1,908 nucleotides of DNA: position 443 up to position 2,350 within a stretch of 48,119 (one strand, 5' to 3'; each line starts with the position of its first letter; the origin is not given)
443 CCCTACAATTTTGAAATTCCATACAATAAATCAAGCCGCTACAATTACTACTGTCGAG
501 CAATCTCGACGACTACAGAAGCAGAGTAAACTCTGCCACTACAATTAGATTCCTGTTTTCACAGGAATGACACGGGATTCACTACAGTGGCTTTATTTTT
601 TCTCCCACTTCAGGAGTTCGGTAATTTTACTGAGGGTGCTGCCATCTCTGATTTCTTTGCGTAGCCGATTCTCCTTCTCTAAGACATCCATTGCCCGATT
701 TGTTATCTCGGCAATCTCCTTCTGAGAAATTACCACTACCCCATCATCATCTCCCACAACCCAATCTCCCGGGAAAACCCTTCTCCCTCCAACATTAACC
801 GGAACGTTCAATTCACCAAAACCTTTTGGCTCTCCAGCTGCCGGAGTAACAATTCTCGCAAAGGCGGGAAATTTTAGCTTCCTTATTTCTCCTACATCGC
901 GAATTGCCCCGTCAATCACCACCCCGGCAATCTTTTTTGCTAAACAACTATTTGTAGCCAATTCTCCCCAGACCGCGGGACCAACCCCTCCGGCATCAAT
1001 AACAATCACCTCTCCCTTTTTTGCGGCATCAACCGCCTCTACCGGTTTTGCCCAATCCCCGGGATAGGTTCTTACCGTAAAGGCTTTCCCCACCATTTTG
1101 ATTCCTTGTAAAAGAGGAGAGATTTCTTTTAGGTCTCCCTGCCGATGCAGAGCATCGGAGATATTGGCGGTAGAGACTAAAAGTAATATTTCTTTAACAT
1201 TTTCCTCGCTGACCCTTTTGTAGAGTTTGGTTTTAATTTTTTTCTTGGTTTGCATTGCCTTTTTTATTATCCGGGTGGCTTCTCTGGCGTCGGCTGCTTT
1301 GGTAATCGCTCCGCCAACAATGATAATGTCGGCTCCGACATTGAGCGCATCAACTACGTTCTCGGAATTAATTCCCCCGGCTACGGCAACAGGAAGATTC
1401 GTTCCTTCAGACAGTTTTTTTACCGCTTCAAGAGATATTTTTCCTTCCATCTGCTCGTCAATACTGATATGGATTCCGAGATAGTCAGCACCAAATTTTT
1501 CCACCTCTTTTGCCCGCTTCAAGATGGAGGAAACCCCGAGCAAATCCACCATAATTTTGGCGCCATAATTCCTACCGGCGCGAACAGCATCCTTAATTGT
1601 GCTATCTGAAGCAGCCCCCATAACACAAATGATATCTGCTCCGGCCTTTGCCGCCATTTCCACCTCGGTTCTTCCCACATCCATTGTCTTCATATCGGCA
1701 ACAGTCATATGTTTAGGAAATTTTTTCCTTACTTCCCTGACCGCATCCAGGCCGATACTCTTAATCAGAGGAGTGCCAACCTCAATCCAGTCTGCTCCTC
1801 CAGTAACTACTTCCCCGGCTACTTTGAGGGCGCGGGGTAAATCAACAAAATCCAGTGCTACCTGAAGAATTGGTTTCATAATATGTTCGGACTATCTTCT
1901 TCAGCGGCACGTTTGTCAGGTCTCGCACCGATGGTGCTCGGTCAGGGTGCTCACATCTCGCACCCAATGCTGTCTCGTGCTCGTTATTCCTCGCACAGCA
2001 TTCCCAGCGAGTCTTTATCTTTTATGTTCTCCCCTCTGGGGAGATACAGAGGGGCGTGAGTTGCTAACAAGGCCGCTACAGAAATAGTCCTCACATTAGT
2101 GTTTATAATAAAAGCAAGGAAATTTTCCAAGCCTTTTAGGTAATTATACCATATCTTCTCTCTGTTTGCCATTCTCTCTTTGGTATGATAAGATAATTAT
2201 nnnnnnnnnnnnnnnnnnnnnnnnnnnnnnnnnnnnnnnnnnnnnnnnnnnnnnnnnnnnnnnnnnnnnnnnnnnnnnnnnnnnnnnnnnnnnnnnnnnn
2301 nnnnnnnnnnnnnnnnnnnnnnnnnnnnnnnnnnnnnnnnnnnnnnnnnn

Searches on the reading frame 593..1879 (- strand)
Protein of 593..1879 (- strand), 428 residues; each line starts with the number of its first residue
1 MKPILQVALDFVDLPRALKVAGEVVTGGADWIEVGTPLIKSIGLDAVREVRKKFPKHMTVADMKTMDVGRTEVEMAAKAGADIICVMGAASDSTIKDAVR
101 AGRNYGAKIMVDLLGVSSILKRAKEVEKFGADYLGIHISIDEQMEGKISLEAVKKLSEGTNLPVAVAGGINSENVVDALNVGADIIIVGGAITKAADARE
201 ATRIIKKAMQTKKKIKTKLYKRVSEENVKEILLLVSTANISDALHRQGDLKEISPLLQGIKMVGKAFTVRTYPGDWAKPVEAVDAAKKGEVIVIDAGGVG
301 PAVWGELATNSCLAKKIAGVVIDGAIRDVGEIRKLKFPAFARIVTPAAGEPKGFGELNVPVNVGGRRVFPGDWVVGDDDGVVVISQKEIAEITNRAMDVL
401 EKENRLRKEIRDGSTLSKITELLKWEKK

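Call 60: find_homologous_proteins(query=window:593-1879:-, max_evalue=1e-60)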
Query window:593-1879:- (428 aa): 7995 proteins with E <= 1e-60 among 8000 candidates; the best 120 are listed.
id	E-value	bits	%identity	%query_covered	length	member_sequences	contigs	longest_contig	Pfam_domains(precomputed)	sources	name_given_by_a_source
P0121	9.3e-269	909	100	100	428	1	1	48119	PF00290.27,PF03737.22,PF02581.24,PF04131.21,PF00215.31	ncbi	-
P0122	3.0e-235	799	86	100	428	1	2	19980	PF03737.22,PF02581.24,PF00215.31,PF00977.28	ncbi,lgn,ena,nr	ncbi:MAG: orotidine 5'-phosphate decarboxylase [Candidatus Omnitrophica bacterium]|nr:orotidine 5'-p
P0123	5.7e-229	778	83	100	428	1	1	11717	PF00290.27,PF03737.22,PF02581.24,PF04131.21,PF00215.31,PF00977.28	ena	-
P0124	2.7e-227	772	83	100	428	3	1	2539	PF00290.27,PF03737.22,PF02581.24,PF04131.21,PF00215.31,PF00977.28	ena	-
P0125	1.4e-226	770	82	100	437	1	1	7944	PF03737.22,PF00215.31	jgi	-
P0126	1.9e-226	770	83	100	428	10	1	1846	PF00290.27,PF03737.22,PF02581.24,PF04131.21,PF00215.31,PF00977.28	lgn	-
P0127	3.4e-223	759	81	100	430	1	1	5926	PF00290.27,PF03737.22,PF04131.21,PF00215.31,PF00977.28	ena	-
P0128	7.3e-223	758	81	100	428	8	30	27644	PF03737.22,PF04131.21,PF00215.31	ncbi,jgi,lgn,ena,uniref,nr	ncbi:MAG: bifunctional hexulose-6-phosphate synthase/ribonuclease regulator [bacterium (Candidatus R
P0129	2.3e-200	684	73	100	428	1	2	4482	PF03737.22,PF02581.24,PF00215.31,PF00977.28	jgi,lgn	jgi:3-hexulose-6-phosphate synthase/6-phospho-3-hexuloisomerase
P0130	2.1e-199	681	73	100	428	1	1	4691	PF03737.22,PF02581.24,PF00215.31,PF00977.28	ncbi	-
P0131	2.4e-199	680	72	100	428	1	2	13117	PF01070.25,PF03737.22,PF02581.24,PF00215.31,PF00977.28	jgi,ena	-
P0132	3.1e-199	680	72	100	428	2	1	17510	PF01070.25,PF03737.22,PF02581.24,PF04131.21,PF00215.31,PF00218.28,PF00977.28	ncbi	ncbi:MAG: 3-hexulose-6-phosphate synthase [bacterium]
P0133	3.3e-199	680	73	100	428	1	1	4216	PF03737.22,PF02581.24,PF00215.31,PF00977.28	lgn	-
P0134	3.3e-199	680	72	100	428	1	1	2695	PF01070.25,PF03737.22,PF02581.24,PF00215.31,PF00977.28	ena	-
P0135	8.2e-199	679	73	100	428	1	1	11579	PF03737.22,PF02581.24,PF00215.31,PF00977.28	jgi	jgi:3-hexulose-6-phosphate synthase/6-phospho-3-hexuloisomerase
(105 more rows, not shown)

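Call 61: find_encoding_contigs(protein=P0122, flank=1500, max_places=2)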
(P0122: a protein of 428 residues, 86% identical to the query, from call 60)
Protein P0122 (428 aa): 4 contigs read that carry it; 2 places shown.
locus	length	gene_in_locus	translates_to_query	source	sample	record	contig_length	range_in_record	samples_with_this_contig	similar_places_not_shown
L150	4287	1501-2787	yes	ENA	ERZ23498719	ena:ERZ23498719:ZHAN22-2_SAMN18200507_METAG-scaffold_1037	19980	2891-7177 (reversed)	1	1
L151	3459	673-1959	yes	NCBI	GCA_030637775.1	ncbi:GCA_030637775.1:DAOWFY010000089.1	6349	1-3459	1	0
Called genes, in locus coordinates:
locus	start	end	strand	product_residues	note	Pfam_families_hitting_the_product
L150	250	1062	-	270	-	PF01875:Memo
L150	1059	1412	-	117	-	-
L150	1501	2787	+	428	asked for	PF00215:OMPdecase, PF00977:His_biosynth (weak), PF02581:TMP-TENI (weak), PF03737:RraA-like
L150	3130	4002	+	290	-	PF13180:PDZ_2 (weak)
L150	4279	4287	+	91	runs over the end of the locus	PF04014:MazE_antitoxin (weak)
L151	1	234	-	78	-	?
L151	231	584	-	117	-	-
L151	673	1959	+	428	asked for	PF00215:OMPdecase, PF00977:His_biosynth (weak), PF02581:TMP-TENI (weak), PF03737:RraA-like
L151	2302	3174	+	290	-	PF13180:PDZ_2 (weak)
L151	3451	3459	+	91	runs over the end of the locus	PF04014:MazE_antitoxin (weak)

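Call 62: find_encoding_contigs(protein=P0123, flank=1500, max_places=2)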
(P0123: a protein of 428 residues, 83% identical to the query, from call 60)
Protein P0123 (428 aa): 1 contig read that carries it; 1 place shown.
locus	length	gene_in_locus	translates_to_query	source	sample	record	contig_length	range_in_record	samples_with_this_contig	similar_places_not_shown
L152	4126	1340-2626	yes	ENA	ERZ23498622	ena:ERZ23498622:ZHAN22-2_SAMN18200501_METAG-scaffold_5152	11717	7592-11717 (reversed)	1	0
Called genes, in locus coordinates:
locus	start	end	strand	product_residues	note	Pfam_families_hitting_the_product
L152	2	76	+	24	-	?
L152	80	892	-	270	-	PF01875:Memo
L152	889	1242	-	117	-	PF02938:GAD (weak)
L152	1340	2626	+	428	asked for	PF00215:OMPdecase, PF00290:Trp_syntA (faint), PF00977:His_biosynth (faint), PF04131:NanE (weak), PF02581:TMP-TENI (faint), PF03737:RraA-like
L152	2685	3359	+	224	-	PF01797:Y1_Tnp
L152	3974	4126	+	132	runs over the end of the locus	PF10418:DHODB_Fe-S_bind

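Call 63: find_encoding_contigs(protein=P0128, flank=1500, max_places=2)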
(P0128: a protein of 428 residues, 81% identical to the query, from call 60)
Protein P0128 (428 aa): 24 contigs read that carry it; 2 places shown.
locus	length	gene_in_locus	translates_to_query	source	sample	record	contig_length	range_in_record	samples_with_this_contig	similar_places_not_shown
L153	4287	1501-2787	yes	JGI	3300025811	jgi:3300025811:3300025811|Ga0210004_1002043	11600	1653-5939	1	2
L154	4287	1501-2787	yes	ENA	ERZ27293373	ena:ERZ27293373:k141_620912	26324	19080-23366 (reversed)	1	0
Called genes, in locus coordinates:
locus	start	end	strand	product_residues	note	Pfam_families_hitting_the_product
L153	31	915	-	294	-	PF01259:SAICAR_synt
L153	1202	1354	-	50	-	-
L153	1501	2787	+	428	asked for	PF00215:OMPdecase, PF04131:NanE (weak), PF03737:RraA-like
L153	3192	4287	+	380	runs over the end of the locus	PF01522:Polysacc_deac_1, PF10096:DUF2334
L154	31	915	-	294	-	PF01259:SAICAR_synt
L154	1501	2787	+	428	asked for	PF00215:OMPdecase, PF04131:NanE (weak), PF03737:RraA-like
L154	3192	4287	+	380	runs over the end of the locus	PF01522:Polysacc_deac_1, PF10096:DUF2334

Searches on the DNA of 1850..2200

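Call 80: search_rna_families(source=window, start=1850, end=2200, threshold=evalue, max_evalue=1)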
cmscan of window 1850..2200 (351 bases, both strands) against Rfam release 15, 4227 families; matches with E-value up to 1: 2.
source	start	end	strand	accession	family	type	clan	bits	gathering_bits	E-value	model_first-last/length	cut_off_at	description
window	2143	2200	-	RF02952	dfrA-dnaX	Gene; sRNA;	-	29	48.6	0.24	19-76/76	5'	dfrA-dnaX RNA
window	1987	2047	-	RF01762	whalefall-1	Gene; sRNA;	-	17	37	0.069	1-56/56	no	Whalefall-1 RNA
